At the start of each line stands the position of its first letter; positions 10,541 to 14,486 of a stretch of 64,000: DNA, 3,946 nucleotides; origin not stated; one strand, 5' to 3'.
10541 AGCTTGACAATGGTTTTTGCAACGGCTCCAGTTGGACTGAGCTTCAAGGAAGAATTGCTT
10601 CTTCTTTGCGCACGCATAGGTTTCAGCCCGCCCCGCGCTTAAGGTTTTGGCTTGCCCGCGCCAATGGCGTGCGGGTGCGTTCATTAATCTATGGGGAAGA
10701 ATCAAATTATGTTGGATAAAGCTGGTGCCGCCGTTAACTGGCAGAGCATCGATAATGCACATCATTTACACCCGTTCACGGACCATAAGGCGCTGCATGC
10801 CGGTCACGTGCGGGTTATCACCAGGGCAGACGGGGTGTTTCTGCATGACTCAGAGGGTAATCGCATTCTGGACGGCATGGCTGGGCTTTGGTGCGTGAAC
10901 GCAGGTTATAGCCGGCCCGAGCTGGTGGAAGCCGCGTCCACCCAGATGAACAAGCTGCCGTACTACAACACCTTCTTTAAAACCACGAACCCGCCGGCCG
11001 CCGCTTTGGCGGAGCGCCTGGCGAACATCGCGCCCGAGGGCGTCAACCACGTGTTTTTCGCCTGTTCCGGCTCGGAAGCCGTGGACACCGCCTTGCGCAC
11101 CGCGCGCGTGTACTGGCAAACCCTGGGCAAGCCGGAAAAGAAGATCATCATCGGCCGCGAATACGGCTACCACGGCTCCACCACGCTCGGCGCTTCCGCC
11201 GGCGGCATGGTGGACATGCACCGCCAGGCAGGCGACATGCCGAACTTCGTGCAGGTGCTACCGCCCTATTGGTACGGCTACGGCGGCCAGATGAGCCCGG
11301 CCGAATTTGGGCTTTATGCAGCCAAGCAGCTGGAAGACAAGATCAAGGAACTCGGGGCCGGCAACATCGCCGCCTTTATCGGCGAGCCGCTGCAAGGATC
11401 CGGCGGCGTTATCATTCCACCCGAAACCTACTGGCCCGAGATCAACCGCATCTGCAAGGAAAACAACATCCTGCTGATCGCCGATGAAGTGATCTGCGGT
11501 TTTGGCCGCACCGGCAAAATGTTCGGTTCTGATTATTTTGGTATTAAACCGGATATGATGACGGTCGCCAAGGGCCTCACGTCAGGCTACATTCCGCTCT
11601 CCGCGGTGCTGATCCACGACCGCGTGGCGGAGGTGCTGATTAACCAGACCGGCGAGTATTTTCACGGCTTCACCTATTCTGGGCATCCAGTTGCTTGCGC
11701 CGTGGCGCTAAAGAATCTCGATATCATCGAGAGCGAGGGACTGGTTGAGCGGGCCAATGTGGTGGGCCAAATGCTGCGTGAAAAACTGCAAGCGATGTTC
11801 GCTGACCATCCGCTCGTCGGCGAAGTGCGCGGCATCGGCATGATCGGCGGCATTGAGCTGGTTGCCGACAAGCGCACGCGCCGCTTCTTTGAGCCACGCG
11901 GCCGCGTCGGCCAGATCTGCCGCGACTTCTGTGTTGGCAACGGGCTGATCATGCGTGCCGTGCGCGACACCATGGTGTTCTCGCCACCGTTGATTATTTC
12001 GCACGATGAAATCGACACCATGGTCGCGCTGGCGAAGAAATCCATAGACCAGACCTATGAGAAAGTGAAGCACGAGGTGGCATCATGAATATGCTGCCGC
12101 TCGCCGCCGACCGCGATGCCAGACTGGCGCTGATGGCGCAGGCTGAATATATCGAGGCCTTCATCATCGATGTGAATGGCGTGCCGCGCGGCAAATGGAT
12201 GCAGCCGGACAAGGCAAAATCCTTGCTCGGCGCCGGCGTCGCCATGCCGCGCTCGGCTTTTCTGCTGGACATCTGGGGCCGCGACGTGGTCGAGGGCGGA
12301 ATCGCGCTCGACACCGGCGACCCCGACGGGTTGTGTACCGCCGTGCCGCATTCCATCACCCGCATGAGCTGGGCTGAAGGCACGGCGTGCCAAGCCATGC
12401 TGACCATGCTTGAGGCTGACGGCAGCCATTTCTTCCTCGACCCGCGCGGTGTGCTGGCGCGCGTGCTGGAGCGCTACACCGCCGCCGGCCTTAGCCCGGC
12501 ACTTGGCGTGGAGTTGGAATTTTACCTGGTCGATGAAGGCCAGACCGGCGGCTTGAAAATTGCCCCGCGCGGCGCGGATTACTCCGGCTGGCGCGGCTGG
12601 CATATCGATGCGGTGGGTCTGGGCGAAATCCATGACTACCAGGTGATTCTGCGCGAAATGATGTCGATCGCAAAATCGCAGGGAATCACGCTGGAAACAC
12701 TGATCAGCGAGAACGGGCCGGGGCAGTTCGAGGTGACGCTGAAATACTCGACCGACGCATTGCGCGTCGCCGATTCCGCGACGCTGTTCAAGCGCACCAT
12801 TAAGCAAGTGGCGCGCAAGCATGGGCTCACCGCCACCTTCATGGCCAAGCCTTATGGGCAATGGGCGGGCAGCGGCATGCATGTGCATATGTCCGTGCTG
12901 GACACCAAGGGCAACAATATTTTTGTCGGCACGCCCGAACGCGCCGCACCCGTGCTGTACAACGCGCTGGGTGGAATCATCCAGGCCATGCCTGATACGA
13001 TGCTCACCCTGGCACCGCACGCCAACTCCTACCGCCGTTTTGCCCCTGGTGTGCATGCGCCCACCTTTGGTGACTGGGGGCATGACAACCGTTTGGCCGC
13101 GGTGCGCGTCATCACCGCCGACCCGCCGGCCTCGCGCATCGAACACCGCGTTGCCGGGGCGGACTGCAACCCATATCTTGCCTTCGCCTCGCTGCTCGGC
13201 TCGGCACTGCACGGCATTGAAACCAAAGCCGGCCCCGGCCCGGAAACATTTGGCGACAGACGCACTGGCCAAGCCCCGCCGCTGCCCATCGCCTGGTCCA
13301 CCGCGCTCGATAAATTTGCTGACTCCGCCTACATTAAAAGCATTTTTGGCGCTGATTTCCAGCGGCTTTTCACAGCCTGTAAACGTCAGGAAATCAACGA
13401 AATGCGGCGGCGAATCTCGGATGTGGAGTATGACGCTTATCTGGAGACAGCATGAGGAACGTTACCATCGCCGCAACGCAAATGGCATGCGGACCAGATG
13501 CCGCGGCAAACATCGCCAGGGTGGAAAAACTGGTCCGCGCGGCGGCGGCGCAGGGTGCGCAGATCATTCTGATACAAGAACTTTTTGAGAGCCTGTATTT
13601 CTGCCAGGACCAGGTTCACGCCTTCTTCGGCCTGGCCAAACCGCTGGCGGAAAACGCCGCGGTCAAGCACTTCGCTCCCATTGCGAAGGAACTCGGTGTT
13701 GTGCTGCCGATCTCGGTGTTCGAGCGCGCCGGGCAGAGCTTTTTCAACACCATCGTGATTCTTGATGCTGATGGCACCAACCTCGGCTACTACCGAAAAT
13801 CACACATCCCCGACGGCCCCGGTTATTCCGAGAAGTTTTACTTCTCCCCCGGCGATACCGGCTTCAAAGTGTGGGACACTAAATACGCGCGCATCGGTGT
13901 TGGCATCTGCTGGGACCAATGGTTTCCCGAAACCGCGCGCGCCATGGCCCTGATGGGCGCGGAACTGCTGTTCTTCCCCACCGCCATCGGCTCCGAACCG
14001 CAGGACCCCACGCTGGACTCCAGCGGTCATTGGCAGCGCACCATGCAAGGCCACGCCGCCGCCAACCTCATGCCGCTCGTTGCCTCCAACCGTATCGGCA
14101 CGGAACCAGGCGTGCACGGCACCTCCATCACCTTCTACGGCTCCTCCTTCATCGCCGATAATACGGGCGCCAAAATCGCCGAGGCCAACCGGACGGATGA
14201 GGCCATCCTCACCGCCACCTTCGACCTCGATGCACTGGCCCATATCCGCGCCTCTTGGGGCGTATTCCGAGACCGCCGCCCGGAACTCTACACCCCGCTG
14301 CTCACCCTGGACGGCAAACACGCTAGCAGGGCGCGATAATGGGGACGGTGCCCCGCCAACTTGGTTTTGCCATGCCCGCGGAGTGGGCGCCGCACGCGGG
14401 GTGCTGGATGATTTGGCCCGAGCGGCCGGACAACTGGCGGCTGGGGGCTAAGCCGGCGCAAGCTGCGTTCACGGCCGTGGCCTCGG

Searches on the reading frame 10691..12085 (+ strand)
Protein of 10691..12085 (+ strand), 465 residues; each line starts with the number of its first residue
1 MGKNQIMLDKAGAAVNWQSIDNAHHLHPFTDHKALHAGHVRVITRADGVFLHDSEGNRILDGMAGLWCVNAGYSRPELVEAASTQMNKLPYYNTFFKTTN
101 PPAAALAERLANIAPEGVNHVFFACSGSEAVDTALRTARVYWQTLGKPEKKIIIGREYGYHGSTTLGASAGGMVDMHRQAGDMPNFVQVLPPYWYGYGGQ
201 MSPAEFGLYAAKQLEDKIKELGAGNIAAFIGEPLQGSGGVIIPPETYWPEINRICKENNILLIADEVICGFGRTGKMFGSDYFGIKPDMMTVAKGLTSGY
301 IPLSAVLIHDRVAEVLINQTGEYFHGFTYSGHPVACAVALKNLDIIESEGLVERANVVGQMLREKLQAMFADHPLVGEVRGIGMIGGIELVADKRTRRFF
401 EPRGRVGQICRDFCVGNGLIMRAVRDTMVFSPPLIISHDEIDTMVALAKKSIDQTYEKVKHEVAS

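Call 46: search_protein_families(library=pfam, proteins=[window:10691-12085:+], max_evalue=0.001)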
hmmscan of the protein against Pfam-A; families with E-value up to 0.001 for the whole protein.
window:10691-12085:+ (465 aa): 1 family
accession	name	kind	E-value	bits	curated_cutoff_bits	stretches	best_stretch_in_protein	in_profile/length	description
PF00202.27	Aminotran_3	-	2.6e-96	323.2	30.5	1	40-446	10-397/403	Aminotransferase class-III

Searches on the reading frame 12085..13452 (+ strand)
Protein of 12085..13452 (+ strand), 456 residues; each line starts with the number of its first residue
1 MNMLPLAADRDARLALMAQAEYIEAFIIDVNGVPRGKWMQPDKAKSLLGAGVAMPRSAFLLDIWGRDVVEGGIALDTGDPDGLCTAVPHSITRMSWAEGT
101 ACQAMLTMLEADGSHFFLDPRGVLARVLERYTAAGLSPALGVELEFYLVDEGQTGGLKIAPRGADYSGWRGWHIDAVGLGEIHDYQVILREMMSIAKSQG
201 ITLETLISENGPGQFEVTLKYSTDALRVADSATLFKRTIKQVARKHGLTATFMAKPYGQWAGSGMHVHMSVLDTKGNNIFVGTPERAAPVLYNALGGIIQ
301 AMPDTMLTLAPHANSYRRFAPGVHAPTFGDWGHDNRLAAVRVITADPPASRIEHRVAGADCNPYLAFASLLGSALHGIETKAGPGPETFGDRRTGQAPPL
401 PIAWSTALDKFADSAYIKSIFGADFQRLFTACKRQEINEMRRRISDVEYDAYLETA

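Call 46: search_protein_families(library=pfam, proteins=[window:12085-13452:+], max_evalue=0.001)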
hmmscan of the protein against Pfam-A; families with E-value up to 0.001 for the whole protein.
window:12085-13452:+ (456 aa): 1 family
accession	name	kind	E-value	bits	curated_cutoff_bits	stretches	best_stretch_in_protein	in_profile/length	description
PF00120.29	Gln-synt_C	-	4.1e-93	312.6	24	1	118-452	2-344/344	Glutamine synthetase, catalytic domain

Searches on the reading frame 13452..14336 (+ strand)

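Call 46: search_protein_families(library=pfam, proteins=[window:13452-14336:+], max_evalue=0.001)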
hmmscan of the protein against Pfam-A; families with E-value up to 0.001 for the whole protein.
window:13452-14336:+ (295 aa): 1 family
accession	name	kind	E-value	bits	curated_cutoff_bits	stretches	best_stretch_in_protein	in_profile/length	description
PF00795.27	CN_hydrolase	-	3.8e-54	184.2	23.2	1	5-266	1-255/256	Carbon-nitrogen hydrolase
